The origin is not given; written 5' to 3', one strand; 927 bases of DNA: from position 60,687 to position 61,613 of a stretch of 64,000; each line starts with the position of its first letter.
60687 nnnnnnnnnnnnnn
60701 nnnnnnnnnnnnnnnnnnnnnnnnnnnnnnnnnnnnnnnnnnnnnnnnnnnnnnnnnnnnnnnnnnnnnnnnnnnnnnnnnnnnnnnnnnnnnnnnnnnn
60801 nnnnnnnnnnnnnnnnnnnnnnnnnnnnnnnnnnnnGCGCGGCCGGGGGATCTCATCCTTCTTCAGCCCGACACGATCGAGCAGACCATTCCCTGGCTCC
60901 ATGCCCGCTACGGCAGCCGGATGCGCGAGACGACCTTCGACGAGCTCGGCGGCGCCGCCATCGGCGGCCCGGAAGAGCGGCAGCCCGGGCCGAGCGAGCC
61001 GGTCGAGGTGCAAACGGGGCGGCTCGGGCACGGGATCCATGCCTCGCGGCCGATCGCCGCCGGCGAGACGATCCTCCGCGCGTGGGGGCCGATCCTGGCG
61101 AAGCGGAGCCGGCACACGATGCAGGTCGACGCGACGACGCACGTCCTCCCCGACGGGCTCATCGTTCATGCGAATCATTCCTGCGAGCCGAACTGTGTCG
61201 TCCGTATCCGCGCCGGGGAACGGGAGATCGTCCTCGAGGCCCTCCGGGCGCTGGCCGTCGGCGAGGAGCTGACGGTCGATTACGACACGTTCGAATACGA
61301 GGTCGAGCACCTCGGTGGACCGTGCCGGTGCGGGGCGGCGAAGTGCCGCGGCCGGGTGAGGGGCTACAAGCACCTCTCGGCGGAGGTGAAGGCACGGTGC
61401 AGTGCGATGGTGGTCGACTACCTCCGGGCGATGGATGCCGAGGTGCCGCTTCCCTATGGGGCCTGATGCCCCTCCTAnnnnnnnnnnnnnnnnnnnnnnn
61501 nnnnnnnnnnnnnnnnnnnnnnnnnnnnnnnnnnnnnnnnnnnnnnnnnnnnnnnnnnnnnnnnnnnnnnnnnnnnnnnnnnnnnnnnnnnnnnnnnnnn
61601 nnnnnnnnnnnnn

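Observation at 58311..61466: Cyanophycin synthetase with an in-frame C-terminal SET/post-SET methyltransferase domain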

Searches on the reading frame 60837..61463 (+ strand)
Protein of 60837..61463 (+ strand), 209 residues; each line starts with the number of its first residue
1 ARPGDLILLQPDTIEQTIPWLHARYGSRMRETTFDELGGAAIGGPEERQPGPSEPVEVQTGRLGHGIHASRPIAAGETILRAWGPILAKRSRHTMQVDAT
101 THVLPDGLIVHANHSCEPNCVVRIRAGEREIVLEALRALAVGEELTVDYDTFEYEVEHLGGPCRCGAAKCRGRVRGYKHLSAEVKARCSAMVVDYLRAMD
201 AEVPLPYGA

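Call 5: find_homologous_proteins(query=window:60837-61463:+, max_evalue=0.001)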
Query seq(209 aa) (209 aa): 65 proteins with E <= 0.001 among 667 candidates.
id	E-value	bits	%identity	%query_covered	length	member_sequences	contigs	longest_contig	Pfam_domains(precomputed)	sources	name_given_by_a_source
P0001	3.7e-119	414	87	100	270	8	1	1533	PF00856.34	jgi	jgi:hypothetical protein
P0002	2.2e-101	356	71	100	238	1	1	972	PF00856.34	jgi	jgi:hypothetical protein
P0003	8.3e-88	311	66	100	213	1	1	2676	PF00856.34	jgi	jgi:hypothetical protein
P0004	2.5e-87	310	66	99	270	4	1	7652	PF00856.34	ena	-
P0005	1.5e-86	307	67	99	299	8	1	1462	PF00856.34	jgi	jgi:hypothetical protein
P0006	1.1e-84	301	63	99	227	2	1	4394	PF00856.34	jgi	jgi:hypothetical protein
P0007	2.0e-83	297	61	100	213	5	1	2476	PF00856.34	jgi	jgi:hypothetical protein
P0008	8.5e-79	282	58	100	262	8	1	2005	PF00856.34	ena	-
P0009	2.4e-76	274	57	100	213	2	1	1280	PF00856.34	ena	-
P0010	3.5e-74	267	56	100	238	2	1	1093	PF00856.34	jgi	jgi:hypothetical protein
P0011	1.0e-73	265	59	98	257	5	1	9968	PF00856.34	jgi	jgi:hypothetical protein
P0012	3.7e-70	254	63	88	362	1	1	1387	PF00856.34,PF02463.26,PF13304.13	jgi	jgi:hypothetical protein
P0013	1.1e-69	252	64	83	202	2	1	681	PF00856.34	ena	-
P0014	1.6e-67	245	96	55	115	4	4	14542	PF00856.34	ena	-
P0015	2.3e-63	232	56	93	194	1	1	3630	PF00856.34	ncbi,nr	ncbi:MAG: SET domain-containing protein-lysine N-methyltransferase, partial [Planctomycetia bacteriu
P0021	9.9e-52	194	54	76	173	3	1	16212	PF00856.34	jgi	jgi:hypothetical protein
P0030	1.0e-29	122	41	71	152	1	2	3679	PF00856.34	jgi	-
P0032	1.2e-22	99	42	66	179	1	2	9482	PF00856.34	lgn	-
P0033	1.8e-21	95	44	58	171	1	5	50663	PF00856.34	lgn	-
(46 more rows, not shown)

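Call 8: find_encoding_contigs(protein=P0014, flank=6000, max_places=4)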
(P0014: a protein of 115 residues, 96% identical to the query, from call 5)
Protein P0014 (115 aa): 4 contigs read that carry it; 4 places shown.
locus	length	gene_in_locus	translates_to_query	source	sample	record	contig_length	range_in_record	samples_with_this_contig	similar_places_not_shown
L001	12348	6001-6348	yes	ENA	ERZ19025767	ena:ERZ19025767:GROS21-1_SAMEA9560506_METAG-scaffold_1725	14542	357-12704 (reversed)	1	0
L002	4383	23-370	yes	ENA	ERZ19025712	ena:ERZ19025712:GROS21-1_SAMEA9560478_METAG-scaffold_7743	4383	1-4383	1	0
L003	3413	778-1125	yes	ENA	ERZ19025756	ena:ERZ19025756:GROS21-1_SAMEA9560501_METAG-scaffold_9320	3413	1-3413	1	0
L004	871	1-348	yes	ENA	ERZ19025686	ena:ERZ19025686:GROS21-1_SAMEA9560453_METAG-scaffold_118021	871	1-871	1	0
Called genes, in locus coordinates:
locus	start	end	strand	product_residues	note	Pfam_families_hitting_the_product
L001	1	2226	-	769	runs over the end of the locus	PF00664:ABC_membrane, PF00005:ABC_tran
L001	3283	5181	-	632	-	-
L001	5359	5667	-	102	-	-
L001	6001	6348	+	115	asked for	PF00856:SET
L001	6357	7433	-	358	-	PF02470:MlaD, PF28544:Helical_needle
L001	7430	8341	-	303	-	PF00005:ABC_tran, PF13304:AAA_21 (faint)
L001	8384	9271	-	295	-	PF02405:MlaE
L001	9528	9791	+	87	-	PF00550:PP-binding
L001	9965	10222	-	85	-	-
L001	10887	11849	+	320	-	PF00501:AMP-binding, PF13193:AMP-binding_C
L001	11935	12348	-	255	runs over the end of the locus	?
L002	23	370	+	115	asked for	PF00856:SET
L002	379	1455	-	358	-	PF02470:MlaD, PF28544:Helical_needle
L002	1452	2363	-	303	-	PF00005:ABC_tran, PF13304:AAA_21 (faint)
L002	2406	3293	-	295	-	PF02405:MlaE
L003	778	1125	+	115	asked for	PF00856:SET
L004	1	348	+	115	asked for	PF00856:SET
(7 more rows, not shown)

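Call 13: find_encoding_contigs(protein=P0011, flank=8000, max_places=3)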
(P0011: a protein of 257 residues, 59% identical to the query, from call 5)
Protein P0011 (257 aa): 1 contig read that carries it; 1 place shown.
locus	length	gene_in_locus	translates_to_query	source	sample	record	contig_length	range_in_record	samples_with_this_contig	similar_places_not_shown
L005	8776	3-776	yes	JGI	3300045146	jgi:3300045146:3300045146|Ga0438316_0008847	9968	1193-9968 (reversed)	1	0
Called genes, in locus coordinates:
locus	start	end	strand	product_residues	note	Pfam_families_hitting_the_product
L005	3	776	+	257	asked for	PF00856:SET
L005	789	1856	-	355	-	PF02470:MlaD, PF28544:Helical_needle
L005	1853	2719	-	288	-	PF00005:ABC_tran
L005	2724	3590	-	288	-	PF02405:MlaE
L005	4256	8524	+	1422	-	PF12951:PATR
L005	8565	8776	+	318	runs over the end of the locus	PF03629:SASA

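Call 14: find_encoding_contigs(protein=P0004, flank=8000, max_places=3)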
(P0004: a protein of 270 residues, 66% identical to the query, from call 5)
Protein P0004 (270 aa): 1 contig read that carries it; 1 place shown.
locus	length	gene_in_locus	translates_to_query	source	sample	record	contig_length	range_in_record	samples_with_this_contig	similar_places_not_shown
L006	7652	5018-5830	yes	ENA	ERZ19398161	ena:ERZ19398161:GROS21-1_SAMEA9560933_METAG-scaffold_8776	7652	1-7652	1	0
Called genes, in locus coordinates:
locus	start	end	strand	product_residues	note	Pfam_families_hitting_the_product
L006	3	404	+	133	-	?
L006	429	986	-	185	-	PF00583:Acetyltransf_1, PF13508:Acetyltransf_7, PF13673:Acetyltransf_10 (weak)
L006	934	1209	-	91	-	PF08681:TacA1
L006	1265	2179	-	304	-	-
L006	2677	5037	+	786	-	-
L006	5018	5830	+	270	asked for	PF00856:SET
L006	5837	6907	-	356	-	PF02470:MlaD, PF28544:Helical_needle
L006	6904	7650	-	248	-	?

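Call 15: find_encoding_contigs(protein=P0021, flank=8000, max_places=3)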
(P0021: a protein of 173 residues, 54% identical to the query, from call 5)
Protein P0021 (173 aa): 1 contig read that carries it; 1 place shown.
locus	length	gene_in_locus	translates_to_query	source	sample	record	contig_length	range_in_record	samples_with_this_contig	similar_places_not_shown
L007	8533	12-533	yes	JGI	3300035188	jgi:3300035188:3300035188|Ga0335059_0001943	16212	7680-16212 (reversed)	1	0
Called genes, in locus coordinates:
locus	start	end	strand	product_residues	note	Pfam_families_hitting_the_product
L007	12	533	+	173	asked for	PF00856:SET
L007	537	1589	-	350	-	PF02470:MlaD, PF28544:Helical_needle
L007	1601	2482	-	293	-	PF00005:ABC_tran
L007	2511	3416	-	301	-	PF02405:MlaE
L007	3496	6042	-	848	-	PF02861:Clp_N, PF02861:Clp_N, PF00004:AAA, PF17871:AAA_lid_9, PF02151:UVR, PF00158:Sigma54_activat, PF07724:AAA_2, PF00004:AAA, +10 more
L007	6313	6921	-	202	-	PF13432:TPR_16 (weak), PF14559:TPR_19 (weak)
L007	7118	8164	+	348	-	PF17792:ThiD2, PF02581:TMP-TENI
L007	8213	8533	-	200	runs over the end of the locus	PF08534:Redoxin, PF00578:AhpC-TSA, PF00085:Thioredoxin (faint), PF13905:Thioredoxin_8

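Call 18: find_related_loci(query=A1, collection=genome_contigs, flank=6000)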
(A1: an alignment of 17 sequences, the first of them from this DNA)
Query A1 (209 aa) in genome_contigs; peptide patterns used: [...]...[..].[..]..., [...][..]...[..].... (x = any residue, [..] = any of these).
600 stretches matched a pattern (row limit reached: there are more); 451 encode a relative of the query (tblastn E <= 1e-3); the best 80 are kept; 80 distinct loci.
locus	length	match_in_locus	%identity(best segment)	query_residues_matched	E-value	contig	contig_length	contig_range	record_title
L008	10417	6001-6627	95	1-209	2e-132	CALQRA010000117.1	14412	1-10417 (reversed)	MAG: Candidatus Kuenenia stuttgartiensis isolate HRSG-H1-bin-26 genome assembly, contig: HRSG-H1-C2732, whole genome sho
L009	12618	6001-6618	67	4-209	3e-92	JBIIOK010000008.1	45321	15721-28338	MAG: Pirellulales bacterium isolate ME2002-10-08pf_3300042317_group1_bin15 Rohwer_bin1720_scaffold_162_c1, whole genome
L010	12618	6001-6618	67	4-209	2e-90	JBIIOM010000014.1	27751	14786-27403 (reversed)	MAG: Pirellulales bacterium isolate ME2002-10-08pf_3300042317_group1_bin73 Rohwer_bin1721_scaffold_501_c1, whole genome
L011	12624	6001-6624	61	1-208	5e-85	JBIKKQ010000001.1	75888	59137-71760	MAG: Pirellulales bacterium isolate ME2014-08-05_3300044627_group5_bin114 Rohwer_bin1713_scaffold_127_c1, whole genome s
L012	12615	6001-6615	60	4-208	3e-83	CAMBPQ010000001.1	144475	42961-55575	MAG: Planctomicrobium piriforme isolate AH-03may19-215 genome assembly, contig: AH-03may19-C62, whole genome shotgun seq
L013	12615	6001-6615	60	4-208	9e-83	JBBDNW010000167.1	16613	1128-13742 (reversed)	MAG: Pirellulales bacterium isolate LejiaB_66_22 Lejia_B_4314_length_16613_cov_13, whole genome shotgun sequence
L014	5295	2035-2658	59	2-209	8e-83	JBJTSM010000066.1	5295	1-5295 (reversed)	MAG: Planctomycetia bacterium isolate samp_4447_metabat2_46 samp_4447_98280, whole genome shotgun sequence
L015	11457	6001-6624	57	2-209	4e-81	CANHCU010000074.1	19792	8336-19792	MAG: Planctomycetaceae bacterium isolate RE-18aug17-209 genome assembly, contig: RE-18aug17-C3707, whole genome shotgun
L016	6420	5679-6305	57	2-209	2e-80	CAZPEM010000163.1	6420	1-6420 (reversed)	MAG TPA_asm: uncultured Chitinophagaceae bacterium isolate SRP124364_co1_136 genome assembly, contig: NODE_15115_length_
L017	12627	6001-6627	57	1-209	2e-80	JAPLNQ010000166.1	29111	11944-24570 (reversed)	MAG: Planctomycetia bacterium isolate LacPavin_0419_WC53_MAG_65_8 LacPavin_0419_WC53_scaffold_248215, whole genome shotg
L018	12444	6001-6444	41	56-203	2e-34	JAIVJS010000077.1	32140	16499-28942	MAG: Acidobacteria bacterium isolate MAG7 MTG7_270, whole genome shotgun sequence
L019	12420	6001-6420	41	64-203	5e-28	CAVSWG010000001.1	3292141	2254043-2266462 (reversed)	MAG: uncultured Solirubrobacterales bacterium isolate MFD05513.bin.1.278 genome assembly, contig: contig_2058, whole gen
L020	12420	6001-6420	41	64-203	3e-28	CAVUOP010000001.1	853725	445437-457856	MAG: uncultured Solirubrobacterales bacterium isolate MFD06085.bin.2.75 genome assembly, contig: contig_11823, whole gen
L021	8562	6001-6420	46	66-204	7e-28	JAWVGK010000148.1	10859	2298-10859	MAG: Solirubrobacteraceae bacterium isolate BP_475 scaffold_2532449, whole genome shotgun sequence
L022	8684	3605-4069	41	50-202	6e-27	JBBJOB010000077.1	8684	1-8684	MAG: Solirubrobacteraceae bacterium isolate RDP_SRG_24 NODE_4771_length_8684_cov_21.935103, whole genome shotgun sequenc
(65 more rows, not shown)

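Call 48: find_encoding_contigs(protein=P0033, flank=7000, max_places=2)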
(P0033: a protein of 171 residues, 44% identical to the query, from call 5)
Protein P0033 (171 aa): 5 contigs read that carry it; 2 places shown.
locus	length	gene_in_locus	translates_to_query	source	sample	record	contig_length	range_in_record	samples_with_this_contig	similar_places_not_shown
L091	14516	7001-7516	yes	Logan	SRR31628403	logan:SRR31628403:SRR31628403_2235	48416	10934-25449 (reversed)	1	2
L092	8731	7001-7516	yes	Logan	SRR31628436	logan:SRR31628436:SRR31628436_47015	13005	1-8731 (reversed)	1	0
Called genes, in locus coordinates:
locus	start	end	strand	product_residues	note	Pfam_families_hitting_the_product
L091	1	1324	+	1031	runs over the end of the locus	PF13091:PLDc_2, PF00270:DEAD (weak), PF04851:ResIII, PF18766:SWI2_SNF2, PF00271:Helicase_C, PF11907:DUF3427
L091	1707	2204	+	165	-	PF09970:DUF2204 (faint)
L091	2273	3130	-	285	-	-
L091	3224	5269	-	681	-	PF03695:UPF0149, PF02810:SEC-C, PF25948:DUF7986 (faint)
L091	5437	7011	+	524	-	PF00583:Acetyltransf_1, PF13508:Acetyltransf_7 (weak), PF00795:CN_hydrolase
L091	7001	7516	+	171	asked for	PF00856:SET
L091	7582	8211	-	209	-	-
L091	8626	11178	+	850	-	PF11617:Cu-binding_MopE (faint)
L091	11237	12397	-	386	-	-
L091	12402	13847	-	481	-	-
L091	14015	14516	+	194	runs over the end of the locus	PF07638:Sigma70_ECF, PF08281:Sigma70_r4_2 (weak)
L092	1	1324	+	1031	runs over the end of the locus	PF13091:PLDc_2, PF00270:DEAD (weak), PF04851:ResIII, PF18766:SWI2_SNF2, PF00271:Helicase_C, PF11907:DUF3427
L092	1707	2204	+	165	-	PF09970:DUF2204 (faint)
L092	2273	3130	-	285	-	-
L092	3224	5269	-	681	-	PF03695:UPF0149, PF02810:SEC-C, PF25948:DUF7986 (faint)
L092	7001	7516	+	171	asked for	PF00856:SET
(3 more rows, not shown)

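Call 49: find_encoding_contigs(protein=P0032, flank=7000, max_places=2)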
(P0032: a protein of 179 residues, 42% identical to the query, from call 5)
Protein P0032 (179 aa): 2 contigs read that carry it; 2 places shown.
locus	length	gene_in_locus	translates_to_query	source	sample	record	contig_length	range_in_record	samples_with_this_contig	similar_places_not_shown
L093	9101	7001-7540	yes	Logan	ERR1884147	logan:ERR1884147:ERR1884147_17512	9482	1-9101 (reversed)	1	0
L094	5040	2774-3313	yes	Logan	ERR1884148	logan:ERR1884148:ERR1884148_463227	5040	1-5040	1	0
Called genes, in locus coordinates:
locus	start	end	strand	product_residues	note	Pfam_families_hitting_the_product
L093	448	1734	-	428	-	PF07519:Tannase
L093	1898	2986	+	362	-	PF07730:HisKA_3, PF13581:HATPase_c_2 (weak), PF02518:HATPase_c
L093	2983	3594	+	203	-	PF00072:Response_reg, PF00196:GerE, PF04545:Sigma70_r4 (weak), PF08281:Sigma70_r4_2 (weak)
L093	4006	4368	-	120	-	PF19457:DUF5994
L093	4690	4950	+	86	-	-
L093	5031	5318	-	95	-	-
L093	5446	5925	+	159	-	PF01740:STAS, PF13466:STAS_2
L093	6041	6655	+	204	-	-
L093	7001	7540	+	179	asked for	PF00856:SET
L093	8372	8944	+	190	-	PF04542:Sigma70_r2, PF08281:Sigma70_r4_2, PF04545:Sigma70_r4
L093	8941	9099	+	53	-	?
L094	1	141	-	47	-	?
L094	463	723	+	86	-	-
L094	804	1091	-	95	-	-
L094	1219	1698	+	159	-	PF01740:STAS, PF13466:STAS_2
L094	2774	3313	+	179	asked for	PF00856:SET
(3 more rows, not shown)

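Call 50: find_encoding_contigs(protein=P0030, flank=7000, max_places=2)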
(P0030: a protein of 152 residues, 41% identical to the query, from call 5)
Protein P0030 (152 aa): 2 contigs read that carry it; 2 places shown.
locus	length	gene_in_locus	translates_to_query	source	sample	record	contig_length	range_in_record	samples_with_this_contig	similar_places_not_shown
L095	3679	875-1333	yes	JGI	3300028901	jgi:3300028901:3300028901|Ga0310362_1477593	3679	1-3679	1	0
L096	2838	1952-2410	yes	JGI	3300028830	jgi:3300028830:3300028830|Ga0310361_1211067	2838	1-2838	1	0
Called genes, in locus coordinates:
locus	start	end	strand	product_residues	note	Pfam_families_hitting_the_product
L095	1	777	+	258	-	?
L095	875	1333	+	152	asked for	PF00856:SET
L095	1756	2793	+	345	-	PF01118:Semialdhyde_dh, PF02774:Semialdhyde_dhC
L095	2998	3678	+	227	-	?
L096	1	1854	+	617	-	?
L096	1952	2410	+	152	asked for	PF00856:SET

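Call 53: find_related_loci(query=P0030, collection=metagenome_contigs, flank=5000)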
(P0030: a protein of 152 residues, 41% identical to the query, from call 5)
Query P0030 (152 aa) in metagenome_contigs; peptide patterns used: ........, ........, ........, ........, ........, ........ (x = any residue, [..] = any of these).
600 stretches matched a pattern (row limit reached: there are more); 536 encode a relative of the query (tblastn E <= 1e-3); the best 80 are kept; 80 distinct loci.
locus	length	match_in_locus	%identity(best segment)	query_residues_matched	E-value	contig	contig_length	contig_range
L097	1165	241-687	65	1-150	4e-68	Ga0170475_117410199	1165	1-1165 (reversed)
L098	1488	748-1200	61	1-152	1e-61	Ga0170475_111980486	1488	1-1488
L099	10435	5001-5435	48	2-147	2e-45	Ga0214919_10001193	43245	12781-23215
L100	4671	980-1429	49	2-152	3e-45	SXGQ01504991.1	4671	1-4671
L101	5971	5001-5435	48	2-147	6e-45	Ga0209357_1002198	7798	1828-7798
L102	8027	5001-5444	46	2-150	2e-43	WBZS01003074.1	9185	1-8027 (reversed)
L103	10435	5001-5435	49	2-147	9e-43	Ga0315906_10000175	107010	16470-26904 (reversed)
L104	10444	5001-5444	41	2-150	4e-36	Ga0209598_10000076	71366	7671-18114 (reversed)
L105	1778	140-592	39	2-151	2e-29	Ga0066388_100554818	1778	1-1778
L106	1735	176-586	38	10-147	1e-27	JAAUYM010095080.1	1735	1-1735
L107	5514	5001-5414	39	10-148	1e-27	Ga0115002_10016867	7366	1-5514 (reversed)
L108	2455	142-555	38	8-143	1e-27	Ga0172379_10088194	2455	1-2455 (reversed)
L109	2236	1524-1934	38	10-147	4e-27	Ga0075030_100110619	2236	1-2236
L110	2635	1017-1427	40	10-147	2e-27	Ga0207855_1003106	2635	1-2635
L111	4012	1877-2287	38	10-147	5e-27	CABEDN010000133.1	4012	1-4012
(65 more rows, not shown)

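Call 58: search_protein_families(library=pfam, proteins=[L102:2508-5465:+, L102:5627-8020:+], max_evalue=0.001)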
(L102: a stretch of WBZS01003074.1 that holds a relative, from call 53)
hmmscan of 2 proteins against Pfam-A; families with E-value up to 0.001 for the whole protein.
L102:2508-5465:+ (986 aa): 5 families
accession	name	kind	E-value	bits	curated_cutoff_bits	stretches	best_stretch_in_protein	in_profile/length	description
PF18921.5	Cyanophycin_syn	-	4.3e-37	127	27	1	23-132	2-111/115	Cyanophycin synthase-like N-terminal domain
PF08245.18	Mur_ligase_M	-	8.3e-16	59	24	1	403-614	1-199/200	Mur ligase middle domain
PF00856.33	SET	-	1.6e-12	48.2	22.4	1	840-925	1-104/105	SET domain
PF02875.26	Mur_ligase_C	-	5.2e-11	43.9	28.4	1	642-768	2-125/127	Mur ligase, glutamate ligase domain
PF16292.10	DUF4938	-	9.6e-06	25.6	32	0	471-547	229-300/302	Domain of unknown function (DUF4938)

L102:5627-8020:+ (798 aa): 8 families
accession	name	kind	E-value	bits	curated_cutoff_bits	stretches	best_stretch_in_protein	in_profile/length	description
PF08245.18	Mur_ligase_M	-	2.1e-19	70.7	24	1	489-701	1-200/200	Mur ligase middle domain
PF08443.16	RimK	-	3.9e-12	46.6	21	1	216-319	1-105/188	RimK-like ATP-grasp domain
PF02875.26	Mur_ligase_C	-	2.1e-10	41.9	28.4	1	727-797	1-76/127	Mur ligase, glutamate ligase domain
PF02786.22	CPSase_L_D2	-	4.2e-09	36.7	19.8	1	218-304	1-94/211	Carbamoyl-phosphate synthase L chain, ATP binding domain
PF13549.11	ATP-grasp_5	-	6.4e-07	29.4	27.6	1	220-289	13-87/221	ATP-grasp domain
PF02222.28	ATP-grasp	-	2e-05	24.8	27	1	231-299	8-76/179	ATP-grasp domain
PF02655.19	ATP-grasp_3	-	0.00019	22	23.2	0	216-310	1-80/160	ATP-grasp domain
PF07478.18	Dala_Dala_lig_C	-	0.00065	19.7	24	0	243-311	26-93/204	D-ala D-ala ligase C-terminus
